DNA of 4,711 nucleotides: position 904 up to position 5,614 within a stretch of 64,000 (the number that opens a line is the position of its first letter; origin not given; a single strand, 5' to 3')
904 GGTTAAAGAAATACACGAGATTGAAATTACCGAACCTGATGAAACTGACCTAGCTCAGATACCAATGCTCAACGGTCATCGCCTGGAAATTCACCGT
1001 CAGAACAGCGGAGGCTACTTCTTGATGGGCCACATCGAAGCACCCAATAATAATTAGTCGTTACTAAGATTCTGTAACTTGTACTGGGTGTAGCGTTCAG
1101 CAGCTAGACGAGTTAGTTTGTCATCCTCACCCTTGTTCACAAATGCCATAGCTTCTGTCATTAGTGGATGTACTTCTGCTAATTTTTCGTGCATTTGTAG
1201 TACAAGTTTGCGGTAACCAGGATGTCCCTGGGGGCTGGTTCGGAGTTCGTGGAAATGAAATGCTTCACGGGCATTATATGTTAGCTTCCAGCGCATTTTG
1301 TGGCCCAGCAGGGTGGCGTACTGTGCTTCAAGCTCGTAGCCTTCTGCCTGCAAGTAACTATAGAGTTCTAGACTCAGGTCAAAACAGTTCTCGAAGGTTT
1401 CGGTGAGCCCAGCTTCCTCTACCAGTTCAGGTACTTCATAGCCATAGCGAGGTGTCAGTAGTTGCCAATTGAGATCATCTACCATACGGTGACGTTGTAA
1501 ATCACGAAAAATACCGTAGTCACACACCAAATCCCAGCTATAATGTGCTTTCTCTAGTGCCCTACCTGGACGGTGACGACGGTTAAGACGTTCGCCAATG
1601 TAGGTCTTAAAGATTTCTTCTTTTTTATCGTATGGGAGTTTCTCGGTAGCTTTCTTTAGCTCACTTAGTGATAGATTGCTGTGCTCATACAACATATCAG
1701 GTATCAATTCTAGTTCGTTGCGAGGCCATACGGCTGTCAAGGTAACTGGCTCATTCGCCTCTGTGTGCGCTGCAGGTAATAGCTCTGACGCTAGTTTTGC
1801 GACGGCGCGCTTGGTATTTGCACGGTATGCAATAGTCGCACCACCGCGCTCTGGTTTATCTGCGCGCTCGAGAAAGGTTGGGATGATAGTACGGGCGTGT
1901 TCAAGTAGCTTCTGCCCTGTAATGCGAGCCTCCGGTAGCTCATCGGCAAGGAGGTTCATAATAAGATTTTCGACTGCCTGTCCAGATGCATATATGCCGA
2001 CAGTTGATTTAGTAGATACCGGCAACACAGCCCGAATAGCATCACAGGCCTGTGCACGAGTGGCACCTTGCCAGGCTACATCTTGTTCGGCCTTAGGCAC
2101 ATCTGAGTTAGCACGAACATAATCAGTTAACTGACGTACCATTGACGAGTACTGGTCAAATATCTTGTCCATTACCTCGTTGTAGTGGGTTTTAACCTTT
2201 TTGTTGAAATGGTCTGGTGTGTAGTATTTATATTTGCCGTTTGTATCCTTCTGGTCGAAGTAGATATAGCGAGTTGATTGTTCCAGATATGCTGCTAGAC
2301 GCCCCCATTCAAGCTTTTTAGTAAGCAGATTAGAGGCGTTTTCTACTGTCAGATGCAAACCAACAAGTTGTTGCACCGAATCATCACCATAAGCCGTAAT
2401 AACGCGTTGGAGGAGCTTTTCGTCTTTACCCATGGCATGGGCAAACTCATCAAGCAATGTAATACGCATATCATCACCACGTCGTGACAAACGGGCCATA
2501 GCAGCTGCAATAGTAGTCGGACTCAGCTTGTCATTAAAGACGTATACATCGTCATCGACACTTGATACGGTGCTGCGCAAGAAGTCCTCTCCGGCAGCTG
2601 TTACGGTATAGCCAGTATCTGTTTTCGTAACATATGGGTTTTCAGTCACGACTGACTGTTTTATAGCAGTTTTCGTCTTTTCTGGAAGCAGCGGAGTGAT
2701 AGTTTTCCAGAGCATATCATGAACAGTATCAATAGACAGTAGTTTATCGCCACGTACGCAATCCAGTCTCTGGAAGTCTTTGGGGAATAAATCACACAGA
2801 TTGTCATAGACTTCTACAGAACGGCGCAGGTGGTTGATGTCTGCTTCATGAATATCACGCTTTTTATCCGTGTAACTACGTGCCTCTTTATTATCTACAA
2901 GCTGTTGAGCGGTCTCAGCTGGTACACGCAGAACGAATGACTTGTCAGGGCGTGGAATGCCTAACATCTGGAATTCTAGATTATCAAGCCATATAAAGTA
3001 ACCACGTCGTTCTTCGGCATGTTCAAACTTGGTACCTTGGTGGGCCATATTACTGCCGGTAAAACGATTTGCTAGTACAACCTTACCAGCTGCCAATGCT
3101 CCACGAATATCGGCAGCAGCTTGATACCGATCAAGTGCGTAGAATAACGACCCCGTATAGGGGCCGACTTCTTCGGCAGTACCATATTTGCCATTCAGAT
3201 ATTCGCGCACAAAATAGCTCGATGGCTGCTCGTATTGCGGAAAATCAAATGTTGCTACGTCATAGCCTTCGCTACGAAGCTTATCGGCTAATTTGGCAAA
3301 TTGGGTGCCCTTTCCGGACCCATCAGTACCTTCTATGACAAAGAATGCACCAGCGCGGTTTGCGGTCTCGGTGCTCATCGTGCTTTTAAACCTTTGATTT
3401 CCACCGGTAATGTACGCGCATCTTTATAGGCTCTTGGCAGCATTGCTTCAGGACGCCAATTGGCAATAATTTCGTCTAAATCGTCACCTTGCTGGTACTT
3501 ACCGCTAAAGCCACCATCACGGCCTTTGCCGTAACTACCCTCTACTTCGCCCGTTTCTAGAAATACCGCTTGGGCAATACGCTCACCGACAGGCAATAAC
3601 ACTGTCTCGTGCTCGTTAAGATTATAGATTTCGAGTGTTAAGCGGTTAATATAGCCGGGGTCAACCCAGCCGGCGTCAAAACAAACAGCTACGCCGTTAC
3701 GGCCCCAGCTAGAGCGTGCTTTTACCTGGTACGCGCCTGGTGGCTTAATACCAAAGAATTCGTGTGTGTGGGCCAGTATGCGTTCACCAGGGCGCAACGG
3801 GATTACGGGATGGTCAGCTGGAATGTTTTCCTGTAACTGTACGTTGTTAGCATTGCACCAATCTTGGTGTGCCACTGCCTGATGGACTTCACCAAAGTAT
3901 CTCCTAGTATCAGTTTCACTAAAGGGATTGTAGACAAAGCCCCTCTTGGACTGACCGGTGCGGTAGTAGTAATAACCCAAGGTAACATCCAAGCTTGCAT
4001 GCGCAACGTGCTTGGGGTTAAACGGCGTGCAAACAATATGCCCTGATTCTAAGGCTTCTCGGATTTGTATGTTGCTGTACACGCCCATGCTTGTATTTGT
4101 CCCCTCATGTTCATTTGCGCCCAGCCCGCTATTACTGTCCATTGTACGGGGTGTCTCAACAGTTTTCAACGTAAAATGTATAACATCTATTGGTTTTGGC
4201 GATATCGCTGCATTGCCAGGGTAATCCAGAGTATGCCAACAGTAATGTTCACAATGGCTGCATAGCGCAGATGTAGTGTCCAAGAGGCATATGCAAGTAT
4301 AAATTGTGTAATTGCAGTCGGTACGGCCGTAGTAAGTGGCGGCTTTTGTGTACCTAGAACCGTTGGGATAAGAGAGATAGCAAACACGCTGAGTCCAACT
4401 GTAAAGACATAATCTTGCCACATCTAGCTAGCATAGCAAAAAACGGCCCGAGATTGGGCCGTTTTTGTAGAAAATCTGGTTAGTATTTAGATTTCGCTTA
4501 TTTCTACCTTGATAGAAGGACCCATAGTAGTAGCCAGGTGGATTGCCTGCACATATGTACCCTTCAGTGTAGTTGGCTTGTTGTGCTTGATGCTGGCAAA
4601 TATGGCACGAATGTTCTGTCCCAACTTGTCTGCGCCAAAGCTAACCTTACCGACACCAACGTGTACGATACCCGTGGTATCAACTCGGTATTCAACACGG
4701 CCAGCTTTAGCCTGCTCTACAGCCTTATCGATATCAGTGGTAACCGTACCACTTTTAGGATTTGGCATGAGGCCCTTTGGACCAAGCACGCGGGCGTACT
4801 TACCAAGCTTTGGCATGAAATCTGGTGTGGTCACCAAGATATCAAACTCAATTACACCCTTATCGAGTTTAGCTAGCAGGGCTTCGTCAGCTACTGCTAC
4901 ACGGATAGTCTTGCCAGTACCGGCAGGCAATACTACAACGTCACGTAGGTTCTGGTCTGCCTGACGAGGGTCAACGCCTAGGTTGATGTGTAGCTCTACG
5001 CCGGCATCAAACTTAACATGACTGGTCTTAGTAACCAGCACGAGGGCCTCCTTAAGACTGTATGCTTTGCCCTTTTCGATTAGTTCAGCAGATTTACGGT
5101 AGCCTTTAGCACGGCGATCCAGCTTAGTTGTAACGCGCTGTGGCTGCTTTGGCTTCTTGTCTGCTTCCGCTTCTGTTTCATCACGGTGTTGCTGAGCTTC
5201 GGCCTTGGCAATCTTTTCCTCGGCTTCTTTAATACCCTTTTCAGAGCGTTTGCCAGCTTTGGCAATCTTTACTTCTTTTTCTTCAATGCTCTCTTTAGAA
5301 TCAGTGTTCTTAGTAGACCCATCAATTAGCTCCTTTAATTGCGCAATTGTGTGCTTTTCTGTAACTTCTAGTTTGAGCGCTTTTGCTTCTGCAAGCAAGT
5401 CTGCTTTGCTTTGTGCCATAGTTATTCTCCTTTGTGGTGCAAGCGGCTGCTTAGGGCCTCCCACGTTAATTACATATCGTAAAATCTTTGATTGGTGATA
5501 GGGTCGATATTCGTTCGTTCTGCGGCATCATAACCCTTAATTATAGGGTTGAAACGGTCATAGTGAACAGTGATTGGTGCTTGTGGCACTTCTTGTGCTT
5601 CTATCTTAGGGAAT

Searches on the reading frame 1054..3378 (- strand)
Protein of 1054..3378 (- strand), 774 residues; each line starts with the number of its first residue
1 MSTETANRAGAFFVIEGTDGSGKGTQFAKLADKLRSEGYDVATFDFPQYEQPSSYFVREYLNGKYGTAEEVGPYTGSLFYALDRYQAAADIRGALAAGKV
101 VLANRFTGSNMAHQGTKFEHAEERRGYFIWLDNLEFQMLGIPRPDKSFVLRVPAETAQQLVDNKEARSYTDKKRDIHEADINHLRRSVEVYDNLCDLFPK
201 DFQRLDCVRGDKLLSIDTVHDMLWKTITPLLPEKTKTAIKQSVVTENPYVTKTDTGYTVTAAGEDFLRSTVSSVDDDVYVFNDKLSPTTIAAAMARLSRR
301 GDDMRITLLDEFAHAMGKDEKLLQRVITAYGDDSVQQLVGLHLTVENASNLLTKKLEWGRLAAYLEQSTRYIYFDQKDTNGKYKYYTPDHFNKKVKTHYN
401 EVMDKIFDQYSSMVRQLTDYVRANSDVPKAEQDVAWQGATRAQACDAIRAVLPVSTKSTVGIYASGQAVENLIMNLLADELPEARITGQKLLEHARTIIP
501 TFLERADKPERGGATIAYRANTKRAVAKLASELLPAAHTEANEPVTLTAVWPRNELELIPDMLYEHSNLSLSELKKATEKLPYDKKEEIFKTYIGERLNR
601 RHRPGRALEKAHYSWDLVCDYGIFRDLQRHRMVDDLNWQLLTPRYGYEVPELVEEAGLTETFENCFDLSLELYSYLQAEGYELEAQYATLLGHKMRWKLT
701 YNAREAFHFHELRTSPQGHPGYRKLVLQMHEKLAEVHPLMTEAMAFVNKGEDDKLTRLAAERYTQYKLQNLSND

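Call 30: search_protein_families(library=pfam, proteins=[window:1054-3378:-], max_evalue=0.001)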
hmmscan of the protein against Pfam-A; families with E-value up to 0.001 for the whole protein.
window:1054-3378:- (774 aa): 2 families
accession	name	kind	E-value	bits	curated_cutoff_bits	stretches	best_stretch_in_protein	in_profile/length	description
PF02511.20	Thy1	-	5.8e-35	121.2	24.8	2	287-501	9-191/191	Thymidylate synthase complementing protein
PF02223.23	Thymidylate_kin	-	3e-17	63.4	27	1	15-202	1-169/185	Thymidylate kinase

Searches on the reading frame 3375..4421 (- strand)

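Call 30: search_protein_families(library=pfam, proteins=[window:3375-4421:-], max_evalue=0.001)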
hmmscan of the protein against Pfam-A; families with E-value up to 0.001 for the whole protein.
window:3375-4421:- (348 aa): 1 family
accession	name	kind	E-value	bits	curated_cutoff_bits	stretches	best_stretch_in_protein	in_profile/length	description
PF22769.1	DCD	-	2.4e-30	106.1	27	1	115-289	2-152/153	dCTP deaminase-like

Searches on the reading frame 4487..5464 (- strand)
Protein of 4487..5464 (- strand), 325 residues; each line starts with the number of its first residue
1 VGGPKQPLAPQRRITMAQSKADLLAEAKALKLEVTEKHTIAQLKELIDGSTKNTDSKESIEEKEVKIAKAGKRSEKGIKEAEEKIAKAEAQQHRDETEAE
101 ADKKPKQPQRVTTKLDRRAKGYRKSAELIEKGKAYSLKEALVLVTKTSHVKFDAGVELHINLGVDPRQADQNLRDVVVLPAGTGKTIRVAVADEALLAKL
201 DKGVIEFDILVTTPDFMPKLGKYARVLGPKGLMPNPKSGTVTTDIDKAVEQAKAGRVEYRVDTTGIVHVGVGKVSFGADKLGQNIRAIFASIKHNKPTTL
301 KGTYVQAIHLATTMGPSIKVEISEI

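Call 30: search_protein_families(library=pfam, proteins=[window:4487-5464:-], max_evalue=0.001)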
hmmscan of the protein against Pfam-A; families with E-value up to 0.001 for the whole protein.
window:4487-5464:- (325 aa): 1 family
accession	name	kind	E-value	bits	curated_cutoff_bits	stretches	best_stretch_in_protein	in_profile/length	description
PF00687.26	Ribosomal_L1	-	6.9e-48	163.3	32.2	2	200-316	83-198/198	Ribosomal protein L1p/L10e family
